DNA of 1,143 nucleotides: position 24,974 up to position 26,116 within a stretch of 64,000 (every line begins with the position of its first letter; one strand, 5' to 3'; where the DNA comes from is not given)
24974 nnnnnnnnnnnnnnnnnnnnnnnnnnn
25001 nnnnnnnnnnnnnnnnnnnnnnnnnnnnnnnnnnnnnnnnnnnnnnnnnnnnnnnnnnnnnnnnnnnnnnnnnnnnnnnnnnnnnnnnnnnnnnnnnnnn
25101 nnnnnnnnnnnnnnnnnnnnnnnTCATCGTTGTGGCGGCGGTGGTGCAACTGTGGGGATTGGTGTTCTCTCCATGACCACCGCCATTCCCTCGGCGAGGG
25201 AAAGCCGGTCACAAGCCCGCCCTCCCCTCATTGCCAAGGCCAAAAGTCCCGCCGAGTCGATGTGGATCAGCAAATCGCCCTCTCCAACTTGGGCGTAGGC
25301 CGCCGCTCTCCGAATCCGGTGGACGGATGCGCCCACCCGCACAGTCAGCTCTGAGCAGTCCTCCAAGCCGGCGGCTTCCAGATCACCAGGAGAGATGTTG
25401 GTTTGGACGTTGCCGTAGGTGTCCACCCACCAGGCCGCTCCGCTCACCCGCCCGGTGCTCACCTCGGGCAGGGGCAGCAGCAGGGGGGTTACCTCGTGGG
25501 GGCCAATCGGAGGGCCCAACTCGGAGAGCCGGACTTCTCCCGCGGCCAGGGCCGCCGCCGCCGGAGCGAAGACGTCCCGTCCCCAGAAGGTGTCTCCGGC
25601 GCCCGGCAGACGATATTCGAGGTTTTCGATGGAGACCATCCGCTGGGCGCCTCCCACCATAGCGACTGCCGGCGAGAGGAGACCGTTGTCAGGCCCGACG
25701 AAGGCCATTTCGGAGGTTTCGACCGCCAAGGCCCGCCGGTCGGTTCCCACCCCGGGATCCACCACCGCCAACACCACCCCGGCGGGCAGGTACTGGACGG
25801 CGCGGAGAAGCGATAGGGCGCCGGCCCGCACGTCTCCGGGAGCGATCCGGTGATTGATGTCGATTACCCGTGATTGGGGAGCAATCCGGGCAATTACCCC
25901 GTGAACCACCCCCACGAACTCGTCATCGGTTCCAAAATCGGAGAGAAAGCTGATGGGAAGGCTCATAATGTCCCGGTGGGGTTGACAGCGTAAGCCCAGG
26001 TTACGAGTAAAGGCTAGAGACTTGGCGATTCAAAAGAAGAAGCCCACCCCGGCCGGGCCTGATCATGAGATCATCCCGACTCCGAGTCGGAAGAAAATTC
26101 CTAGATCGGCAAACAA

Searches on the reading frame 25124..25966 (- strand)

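Call 67: search_protein_families(library=pfam, proteins=[window:25124-25966:-], max_evalue=0.001)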
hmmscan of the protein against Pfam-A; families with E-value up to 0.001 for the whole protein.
window:25124-25966:- (280 aa): 2 families
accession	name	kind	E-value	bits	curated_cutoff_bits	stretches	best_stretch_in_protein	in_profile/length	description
PF01887.21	SAM_HAT_N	-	7.3e-47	159.2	26.3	1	5-151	1-145/145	SAM hydroxide adenosyltransferase N-terminal domain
PF20257.3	SAM_HAT_C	-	2e-15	57.3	25.5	1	179-263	4-83/84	SAM hydroxide adenosyltransferase C-terminal domain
